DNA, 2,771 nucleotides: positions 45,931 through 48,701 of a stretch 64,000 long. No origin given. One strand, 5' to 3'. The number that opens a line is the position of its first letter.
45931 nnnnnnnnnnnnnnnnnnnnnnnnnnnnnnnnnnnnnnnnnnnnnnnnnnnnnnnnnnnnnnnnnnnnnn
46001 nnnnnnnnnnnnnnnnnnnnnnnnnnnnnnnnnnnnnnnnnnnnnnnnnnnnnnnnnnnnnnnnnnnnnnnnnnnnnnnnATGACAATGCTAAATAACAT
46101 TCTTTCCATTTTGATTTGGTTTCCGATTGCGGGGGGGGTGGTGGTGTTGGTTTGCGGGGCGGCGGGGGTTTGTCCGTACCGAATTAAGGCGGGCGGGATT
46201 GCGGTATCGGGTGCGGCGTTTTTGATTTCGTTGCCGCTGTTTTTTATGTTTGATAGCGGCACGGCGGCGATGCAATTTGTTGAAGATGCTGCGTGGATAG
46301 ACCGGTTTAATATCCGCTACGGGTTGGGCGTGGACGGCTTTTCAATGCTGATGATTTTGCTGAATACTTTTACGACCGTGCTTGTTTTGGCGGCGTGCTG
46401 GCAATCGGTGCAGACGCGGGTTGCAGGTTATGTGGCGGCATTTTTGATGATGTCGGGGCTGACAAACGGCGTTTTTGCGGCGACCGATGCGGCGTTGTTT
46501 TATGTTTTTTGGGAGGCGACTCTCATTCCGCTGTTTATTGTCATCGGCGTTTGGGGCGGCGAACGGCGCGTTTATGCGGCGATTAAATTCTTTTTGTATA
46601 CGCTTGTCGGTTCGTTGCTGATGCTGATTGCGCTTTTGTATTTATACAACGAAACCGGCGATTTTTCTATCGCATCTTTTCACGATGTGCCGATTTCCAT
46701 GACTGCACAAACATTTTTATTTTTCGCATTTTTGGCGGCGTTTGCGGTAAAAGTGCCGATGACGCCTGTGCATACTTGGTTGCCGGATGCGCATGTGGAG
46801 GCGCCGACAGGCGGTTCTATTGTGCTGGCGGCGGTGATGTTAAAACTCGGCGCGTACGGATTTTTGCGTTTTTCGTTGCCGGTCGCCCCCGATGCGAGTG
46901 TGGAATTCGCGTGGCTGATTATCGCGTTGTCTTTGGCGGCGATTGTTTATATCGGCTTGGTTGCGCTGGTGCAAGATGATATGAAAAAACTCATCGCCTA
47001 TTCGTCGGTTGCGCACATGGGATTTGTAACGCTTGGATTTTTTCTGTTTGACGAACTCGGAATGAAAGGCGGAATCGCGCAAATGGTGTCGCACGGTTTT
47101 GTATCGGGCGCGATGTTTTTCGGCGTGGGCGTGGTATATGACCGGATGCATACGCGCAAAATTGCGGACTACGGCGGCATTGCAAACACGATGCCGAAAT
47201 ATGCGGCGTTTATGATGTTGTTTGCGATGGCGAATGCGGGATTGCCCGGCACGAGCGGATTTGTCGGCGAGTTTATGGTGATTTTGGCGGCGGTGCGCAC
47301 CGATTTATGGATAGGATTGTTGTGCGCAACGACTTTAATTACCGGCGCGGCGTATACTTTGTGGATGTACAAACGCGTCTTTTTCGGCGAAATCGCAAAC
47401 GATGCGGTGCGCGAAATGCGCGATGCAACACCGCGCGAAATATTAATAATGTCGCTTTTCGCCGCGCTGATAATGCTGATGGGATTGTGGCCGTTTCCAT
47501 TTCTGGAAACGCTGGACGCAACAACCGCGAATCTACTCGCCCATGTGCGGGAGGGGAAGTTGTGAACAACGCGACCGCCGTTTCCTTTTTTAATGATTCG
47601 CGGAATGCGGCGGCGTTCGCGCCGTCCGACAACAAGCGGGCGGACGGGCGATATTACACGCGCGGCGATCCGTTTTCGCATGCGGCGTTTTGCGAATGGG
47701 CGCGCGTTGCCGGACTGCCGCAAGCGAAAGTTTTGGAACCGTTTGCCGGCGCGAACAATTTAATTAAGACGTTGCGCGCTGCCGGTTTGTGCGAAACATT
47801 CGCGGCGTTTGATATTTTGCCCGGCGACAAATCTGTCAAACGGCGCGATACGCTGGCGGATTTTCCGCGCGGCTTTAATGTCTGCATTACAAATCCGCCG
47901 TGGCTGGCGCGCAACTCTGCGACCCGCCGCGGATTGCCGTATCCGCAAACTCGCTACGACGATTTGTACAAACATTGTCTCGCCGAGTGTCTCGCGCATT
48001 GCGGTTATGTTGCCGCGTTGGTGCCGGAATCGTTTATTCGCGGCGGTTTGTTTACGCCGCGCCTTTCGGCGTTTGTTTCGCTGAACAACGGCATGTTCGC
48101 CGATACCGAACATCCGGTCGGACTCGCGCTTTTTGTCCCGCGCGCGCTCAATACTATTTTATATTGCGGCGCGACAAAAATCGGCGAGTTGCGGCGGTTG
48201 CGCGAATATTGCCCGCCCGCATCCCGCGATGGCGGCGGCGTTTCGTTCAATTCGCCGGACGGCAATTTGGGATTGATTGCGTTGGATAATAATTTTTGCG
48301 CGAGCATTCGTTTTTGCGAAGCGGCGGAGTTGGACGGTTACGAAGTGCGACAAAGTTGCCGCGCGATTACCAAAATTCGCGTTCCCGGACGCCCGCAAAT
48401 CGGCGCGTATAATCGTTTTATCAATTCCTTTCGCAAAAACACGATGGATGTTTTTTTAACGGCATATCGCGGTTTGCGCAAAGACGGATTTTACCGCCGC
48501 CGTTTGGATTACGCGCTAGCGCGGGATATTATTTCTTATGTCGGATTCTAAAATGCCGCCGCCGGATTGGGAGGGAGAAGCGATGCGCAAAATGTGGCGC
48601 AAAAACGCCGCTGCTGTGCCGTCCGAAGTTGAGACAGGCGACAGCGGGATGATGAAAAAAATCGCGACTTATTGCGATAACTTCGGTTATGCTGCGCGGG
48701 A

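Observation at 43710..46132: Type II RM cassette inserted at nuoM with a 57-bp duplication of the nuoM 5' end; REase 3' end shares the ank-family tail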

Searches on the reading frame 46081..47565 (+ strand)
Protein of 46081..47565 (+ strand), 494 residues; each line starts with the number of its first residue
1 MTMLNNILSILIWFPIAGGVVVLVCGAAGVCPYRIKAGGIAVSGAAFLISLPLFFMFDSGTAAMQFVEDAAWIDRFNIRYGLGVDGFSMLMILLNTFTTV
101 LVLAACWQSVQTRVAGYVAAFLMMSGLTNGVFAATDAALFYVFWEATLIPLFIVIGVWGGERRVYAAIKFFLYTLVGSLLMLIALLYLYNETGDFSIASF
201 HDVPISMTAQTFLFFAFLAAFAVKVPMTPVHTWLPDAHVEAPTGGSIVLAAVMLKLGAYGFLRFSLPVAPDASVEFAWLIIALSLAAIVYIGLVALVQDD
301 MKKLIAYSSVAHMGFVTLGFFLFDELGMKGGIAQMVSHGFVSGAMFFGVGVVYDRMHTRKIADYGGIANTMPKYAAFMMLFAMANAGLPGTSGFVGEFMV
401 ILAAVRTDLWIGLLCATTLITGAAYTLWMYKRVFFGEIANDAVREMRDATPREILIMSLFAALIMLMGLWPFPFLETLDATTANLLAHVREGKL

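Call 5: search_protein_families(library=pfam, proteins=[window:46081-47565:+], max_evalue=0.01)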
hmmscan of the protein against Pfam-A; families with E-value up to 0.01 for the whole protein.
window:46081-47565:+ (494 aa): 1 family
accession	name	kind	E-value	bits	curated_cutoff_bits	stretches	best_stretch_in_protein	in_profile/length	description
PF00361.26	Proton_antipo_M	-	2.9e-81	273.3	21.5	1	134-420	1-293/294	NADH:quinone oxidoreductase/Mrp antiporter, TM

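Call 9: find_encoding_contigs(protein=window:46081-47565:+, flank=10000, max_places=10)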
Protein window:46081-47565:+ (494 aa): no gene with exactly this product is on record in the collection.

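Call 11: find_related_loci(query=window:46081-47565:+, collection=genome_contigs, flank=10000)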
Query window:46081-47565:+ (494 aa) in genome_contigs; peptide patterns used: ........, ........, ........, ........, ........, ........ (x = any residue, [..] = any of these).
599 stretches matched a pattern (row limit reached: there are more); 575 encode a relative of the query (tblastn E <= 1e-3); the best 80 are kept; 80 distinct loci.
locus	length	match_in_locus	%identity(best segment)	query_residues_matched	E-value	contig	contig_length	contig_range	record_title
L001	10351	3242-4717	86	3-494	0e+0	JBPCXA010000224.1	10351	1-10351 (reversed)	MAG: Gammaproteobacteria bacterium isolate MAG_seacave_91 S1Ck127_2991176, whole genome shotgun sequence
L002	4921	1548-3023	75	3-494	0e+0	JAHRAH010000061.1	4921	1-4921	MAG: Gammaproteobacteria bacterium isolate MEX2-MAG1 k127_446672_3314, whole genome shotgun sequence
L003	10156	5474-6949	74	3-494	0e+0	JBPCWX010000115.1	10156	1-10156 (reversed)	MAG: Gammaproteobacteria bacterium isolate MAG_seacave_3 S1Ck127_4941535, whole genome shotgun sequence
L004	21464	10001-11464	71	7-494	0e+0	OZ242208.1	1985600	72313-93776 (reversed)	MAG: Gammaproteobacteria bacterium isolate 08dfc7d2-33aa-48a5-bccb-5c38dce217f4 genome assembly, chromosome: 1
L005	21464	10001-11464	65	7-494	0e+0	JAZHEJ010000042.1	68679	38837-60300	MAG: Candidatus Tethybacter castellensis isolate Cym b2r NODE_12_length_68679_cov_5_709746, whole genome shotgun sequenc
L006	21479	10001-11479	63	1-494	0e+0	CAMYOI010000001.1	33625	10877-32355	MAG: uncultured Gammaproteobacteria bacterium isolate FCS_Gamma_070 genome assembly, contig: scaffold_291, whole genome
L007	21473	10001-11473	63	3-494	0e+0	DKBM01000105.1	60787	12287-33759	MAG TPA_asm: Proteobacteria bacterium UBA6900 UBA6900_contig_1625, whole genome shotgun sequence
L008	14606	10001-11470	61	5-494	0e+0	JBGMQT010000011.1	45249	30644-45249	MAG: Acidiferrobacterales bacterium isolate N04_metabat2_bin.86 NODE_83_length_45249_cov_18.081781, whole genome shotgun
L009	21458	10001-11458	64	8-494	0e+0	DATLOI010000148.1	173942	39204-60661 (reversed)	MAG TPA_asm: Casimicrobiaceae bacterium isolate SMAG_U13822 k141_3731301, whole genome shotgun sequence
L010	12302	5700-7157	63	8-494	0e+0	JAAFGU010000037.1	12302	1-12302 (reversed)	MAG: Aromatoleum sp. isolate Bin5_3 scaffold_4833, whole genome shotgun sequence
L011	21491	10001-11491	61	8-494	0e+0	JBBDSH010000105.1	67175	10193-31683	MAG: Gammaproteobacteria bacterium isolate LejiaC_57_24 Lejia_C_985_length_67175_cov_14, whole genome shotgun sequence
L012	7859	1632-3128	61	7-494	0e+0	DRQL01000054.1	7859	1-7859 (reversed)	MAG TPA_asm: Gammaproteobacteria bacterium isolate HyVt-581 HyVt-581_k145_1195705, whole genome shotgun sequence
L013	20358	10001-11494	61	7-494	0e+0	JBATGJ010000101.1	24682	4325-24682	MAG: Gammaproteobacteria bacterium isolate MFD10350_ilm_asm_bin17 k127_218764, whole genome shotgun sequence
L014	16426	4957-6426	61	5-494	0e+0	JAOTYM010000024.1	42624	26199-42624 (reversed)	MAG: Gammaproteobacteria bacterium isolate 21_Jan_SF_Bin47 21_Jan_SF_Bin47_scaffold_407_c1, whole genome shotgun sequenc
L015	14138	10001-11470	60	5-493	0e+0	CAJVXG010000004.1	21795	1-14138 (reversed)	MAG TPA_asm: uncultured Gammaproteobacteria bacterium isolate DRR093004_bin.38_MetaBAT_v2.12.1_MAG genome assembly, cont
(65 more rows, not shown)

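Call 17: search_protein_families(library=pfam, proteins=[L004:7990-9120:+, L004:9117-9989:+, L003:7092-7994:+, L003:8118-9128:+, L003:9135-10076:+, L002:469-1347:+, L002:3023-3946:+, L002:3951-4703:+, L001:2379-3182:+, L001:5702-6412:+], max_evalue=0.01)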
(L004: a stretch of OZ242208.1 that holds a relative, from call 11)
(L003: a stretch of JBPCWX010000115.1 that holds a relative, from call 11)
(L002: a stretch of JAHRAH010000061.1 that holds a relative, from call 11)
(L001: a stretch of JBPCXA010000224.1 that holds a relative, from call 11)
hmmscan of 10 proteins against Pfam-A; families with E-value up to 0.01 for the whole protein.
L004:7990-9120:+ (376 aa): 3 families
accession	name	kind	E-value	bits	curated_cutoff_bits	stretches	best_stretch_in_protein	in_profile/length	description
PF01555.25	N6_N4_Mtase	-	3.6e-61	207.4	26.7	1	42-263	2-221/221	DNA methylase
PF18755.6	RAMA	-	7.9e-11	42.3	35.2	1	281-368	14-100/107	Restriction Enzyme Adenine Methylase Associated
PF01170.24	UPF0020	-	0.00072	19.7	22.3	0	217-249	22-54/197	RMKL-like, methyltransferase domain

L004:9117-9989:+ (290 aa): 0 families

L003:7092-7994:+ (300 aa): 1 family
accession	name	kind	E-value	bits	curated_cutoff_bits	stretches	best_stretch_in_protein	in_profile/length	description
PF02661.23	Fic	-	6.7e-20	72.2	24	1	97-193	2-93/93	Fic/DOC family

L003:8118-9128:+ (336 aa): 0 families

L003:9135-10076:+ (313 aa): 2 families
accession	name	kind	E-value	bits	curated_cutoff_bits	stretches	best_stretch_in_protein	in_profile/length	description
PF04471.18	Mrr_cat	-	5.3e-21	75.3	21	1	166-281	1-114/115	Restriction endonuclease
PF14338.12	Mrr_N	-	0.00071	20.1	29.5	1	30-108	8-86/87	Mrr N-terminal domain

L002:469-1347:+ (292 aa): 1 family
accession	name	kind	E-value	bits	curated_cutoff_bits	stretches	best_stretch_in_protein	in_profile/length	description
PF00795.27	CN_hydrolase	-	8.3e-57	192.9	23.2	1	7-266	1-255/256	Carbon-nitrogen hydrolase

L002:3023-3946:+ (307 aa): 3 families
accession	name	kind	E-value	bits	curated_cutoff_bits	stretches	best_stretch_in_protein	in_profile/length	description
PF04471.18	Mrr_cat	-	1.1e-16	61.4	21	1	157-275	1-114/115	Restriction endonuclease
PF14338.12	Mrr_N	-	1.1e-05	25.9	29.5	1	15-91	7-86/87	Mrr N-terminal domain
PF22722.2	NA-iREase1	-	9.4e-05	22.8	27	1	170-273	6-105/106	NACHT-associated inactive Restriction Endonuclease 1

L002:3951-4703:+ (250 aa): 0 families

L001:2379-3182:+ (267 aa): 0 families

L001:5702-6412:+ (236 aa): 0 families

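Call 56: search_protein_families(library=pfam, proteins=[L004:9117-9989:+], max_evalue=10)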
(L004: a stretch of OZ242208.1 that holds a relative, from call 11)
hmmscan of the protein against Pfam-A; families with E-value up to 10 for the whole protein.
L004:9117-9989:+ (290 aa): 0 families

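Call 84: search_protein_families(library=padloc, proteins=[L001:2379-3182:+, L003:703-1491:+, L003:1525-2442:+, L003:2340-3569:+, L003:3562-5397:+], max_evalue=0.001)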
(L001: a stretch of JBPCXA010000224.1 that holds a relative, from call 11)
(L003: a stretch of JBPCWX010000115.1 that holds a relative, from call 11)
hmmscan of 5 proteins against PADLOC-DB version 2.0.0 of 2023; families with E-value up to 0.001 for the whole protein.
L001:2379-3182:+ (267 aa): 0 families

L003:703-1491:+ (262 aa): 1 family
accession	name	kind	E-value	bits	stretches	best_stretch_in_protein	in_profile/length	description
PDLC05032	PDC-S50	-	2.1e-06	25.1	1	108-248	6-146/387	-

L003:1525-2442:+ (305 aa): 63 families (the best 25 are shown)
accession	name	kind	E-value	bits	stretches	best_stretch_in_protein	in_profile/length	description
PDLC03353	MTase_II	-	3.6e-40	136.2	2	37-123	163-248/260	Type II methyltransferase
PDLC03363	MTase_II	-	8.7e-34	115.2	1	34-291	26-278/294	Type II methyltransferase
PDLC03371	MTase_II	-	1.2e-29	101.6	2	40-125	169-252/260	Type II methyltransferase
PDLC03350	MTase_II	-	1.6e-29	101.4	2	37-126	209-296/312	Type II methyltransferase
PDLC03387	MTase_II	-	5.4e-27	92.7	2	58-126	208-276/289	Type II methyltransferase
PDLC03391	MTase_II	-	4.7e-22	76.2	1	64-304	145-379/381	Type II methyltransferase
PDLC03283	MTase_II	-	5.9e-22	76.4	1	48-136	190-281/352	Type II methyltransferase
PDLC03260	MTase_II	-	1.5e-19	68.1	1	35-123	219-305/349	Type II methyltransferase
PDLC03299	MTase_II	-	2.4e-19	68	1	57-124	189-256/296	Type II methyltransferase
PDLC03714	oMTase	-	6.8e-18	63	1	55-136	187-267/279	orphan methyltransferase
PDLC03351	MTase_II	-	6.9e-18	62.9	1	71-180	134-244/348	Type II methyltransferase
PDLC03259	MTase_II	-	3.3e-17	60.4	1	35-123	169-253/423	Type II methyltransferase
PDLC03339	MTase_II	-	1.3e-14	51.8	1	49-123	194-269/399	Type II methyltransferase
PDLC03376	MTase_II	-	2.7e-14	51.6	1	74-174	47-144/249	Type II methyltransferase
PDLC03246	MTase_II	-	1.4e-13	48.7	1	59-120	300-361/376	Type II methyltransferase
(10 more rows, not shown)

L003:2340-3569:+ (409 aa): 56 families (the best 25 are shown)
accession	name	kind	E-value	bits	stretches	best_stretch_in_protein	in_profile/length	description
PDLC03364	MTase_II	-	2.4e-62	209.1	1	51-407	30-379/380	Type II methyltransferase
PDLC03322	MTase_II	-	4.6e-37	125.9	1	53-290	36-284/446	Type II methyltransferase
PDLC03380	MTase_II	-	1.9e-35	120.8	2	161-388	155-378/393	Type II methyltransferase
PDLC03239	MTase_II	-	1.1e-33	114.6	1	54-382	66-404/442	Type II methyltransferase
PDLC03362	MTase_II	-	6.9e-31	105.5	1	53-298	43-292/438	Type II methyltransferase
PDLC03224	MTase_II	-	1.4e-30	104.7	2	78-299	93-328/481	Type II methyltransferase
PDLC03353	MTase_II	-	7e-24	82.8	2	53-117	184-247/260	Type II methyltransferase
PDLC03325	MTase_II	-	3.1e-22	76.9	1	51-383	62-396/426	Type II methyltransferase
PDLC03377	MTase_II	-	2.8e-20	70.4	1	52-333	94-384/504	Type II methyltransferase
PDLC03249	MTase_II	-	4.3e-18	63.4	1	50-134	101-191/541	Type II methyltransferase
PDLC03376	MTase_II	-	6.6e-17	60.1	2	246-283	105-142/249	Type II methyltransferase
PDLC03350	MTase_II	-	5.9e-16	56.7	2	59-110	234-285/312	Type II methyltransferase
PDLC03387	MTase_II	-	6.5e-16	56.3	1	60-114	215-269/289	Type II methyltransferase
PDLC03371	MTase_II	-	7.7e-15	53.1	2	56-116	188-248/260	Type II methyltransferase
PDLC03369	MTase_II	-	1.3e-14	51.9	1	52-120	113-182/532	Type II methyltransferase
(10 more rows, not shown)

L003:3562-5397:+ (611 aa): 1 family
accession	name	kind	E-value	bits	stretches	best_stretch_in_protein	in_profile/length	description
PDLC03439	REase_II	-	2.1e-25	87.3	1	1-514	4-522/602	Type II restriction enzyme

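Call 85: search_protein_families(library=pfam, proteins=[L003:703-1491:+, L003:1525-2442:+, L003:2340-3569:+, L003:3562-5397:+], max_evalue=0.001)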
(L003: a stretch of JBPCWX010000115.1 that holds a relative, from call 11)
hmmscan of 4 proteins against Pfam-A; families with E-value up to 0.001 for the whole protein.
L003:703-1491:+ (262 aa): 1 family
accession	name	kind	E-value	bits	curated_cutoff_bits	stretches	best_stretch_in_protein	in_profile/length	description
PF04326.19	SLFN_AlbA_2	-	7.4e-14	52.7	25.3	1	120-251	1-116/118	Schlafen, AlbA_2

L003:1525-2442:+ (305 aa): 2 families
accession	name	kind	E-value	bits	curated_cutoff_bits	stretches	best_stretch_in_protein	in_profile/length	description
PF01555.25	N6_N4_Mtase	-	4.6e-28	99.1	26.7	1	39-123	133-221/221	DNA methylase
PF02475.24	TRM5-TYW2_MTfase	-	0.00067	20.1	28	0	77-148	30-99/164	TRM5/TYW2 methyltransferase domain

L003:2340-3569:+ (409 aa): 5 families
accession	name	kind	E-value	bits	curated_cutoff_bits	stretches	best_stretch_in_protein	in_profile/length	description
PF01555.25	N6_N4_Mtase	-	4.1e-21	76.4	26.7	2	57-110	160-213/221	DNA methylase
PF01170.24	UPF0020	-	1.7e-08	34.9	22.3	1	71-104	21-54/197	RMKL-like, methyltransferase domain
PF13649.12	Methyltransf_25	-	5.1e-07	30.7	27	0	320-341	76-97/97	Methyltransferase domain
PF08241.18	Methyltransf_11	-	1.2e-06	29.5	21.2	0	322-344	72-94/95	Methyltransferase domain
PF13847.12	Methyltransf_31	-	7.7e-05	22.8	27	0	248-342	54-106/145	Methyltransferase domain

L003:3562-5397:+ (611 aa): 0 families

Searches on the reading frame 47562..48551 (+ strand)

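Call 56: search_protein_families(library=pfam, proteins=[window:47562-48551:+], max_evalue=10)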
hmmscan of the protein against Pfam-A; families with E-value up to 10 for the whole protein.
window:47562-48551:+ (329 aa): 1 family
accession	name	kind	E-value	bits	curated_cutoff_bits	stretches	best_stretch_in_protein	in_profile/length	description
PF07669.17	Eco57I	-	0.028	15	25.3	1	88-159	55-139/171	Eco57I restriction-modification methylase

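Call 57: search_protein_families(library=ncbifam, proteins=[window:47562-48551:+], max_evalue=0.01)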
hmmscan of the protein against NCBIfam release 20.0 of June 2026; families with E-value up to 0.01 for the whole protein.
window:47562-48551:+ (329 aa): 0 families

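Call 84: search_protein_families(library=padloc, proteins=[window:47562-48551:+], max_evalue=0.001)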
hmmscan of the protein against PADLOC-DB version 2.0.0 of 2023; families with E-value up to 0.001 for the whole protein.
window:47562-48551:+ (329 aa): 0 families
